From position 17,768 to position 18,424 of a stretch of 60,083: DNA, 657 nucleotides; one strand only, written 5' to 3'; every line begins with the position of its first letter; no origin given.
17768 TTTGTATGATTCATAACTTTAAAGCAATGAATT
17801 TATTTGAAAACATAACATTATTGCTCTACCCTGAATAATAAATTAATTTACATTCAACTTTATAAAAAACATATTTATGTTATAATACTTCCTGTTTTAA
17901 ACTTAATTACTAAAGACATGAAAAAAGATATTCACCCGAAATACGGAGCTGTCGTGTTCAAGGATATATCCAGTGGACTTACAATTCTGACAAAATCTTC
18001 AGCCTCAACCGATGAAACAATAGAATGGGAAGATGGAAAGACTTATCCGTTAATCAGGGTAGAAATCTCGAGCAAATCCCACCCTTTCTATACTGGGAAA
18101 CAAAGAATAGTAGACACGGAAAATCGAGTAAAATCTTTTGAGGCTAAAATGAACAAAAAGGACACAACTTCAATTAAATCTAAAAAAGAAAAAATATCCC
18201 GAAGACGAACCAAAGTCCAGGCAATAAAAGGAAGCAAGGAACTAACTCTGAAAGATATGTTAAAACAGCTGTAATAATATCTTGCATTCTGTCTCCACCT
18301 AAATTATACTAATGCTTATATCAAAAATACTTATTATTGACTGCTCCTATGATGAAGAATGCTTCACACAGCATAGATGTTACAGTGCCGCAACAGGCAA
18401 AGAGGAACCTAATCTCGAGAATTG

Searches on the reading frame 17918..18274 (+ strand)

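Call 22: search_protein_families(library=pfam, max_evalue=0.00001, proteins=[window:17918-18274:+])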
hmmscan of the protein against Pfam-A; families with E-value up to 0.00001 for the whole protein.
window:17918-18274:+ (118 aa): 1 family
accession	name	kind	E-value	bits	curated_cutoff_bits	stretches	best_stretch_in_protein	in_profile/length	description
PF01197.23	Ribosomal_L31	-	1.6e-23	83.1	27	1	1-77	1-63/65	Ribosomal protein L31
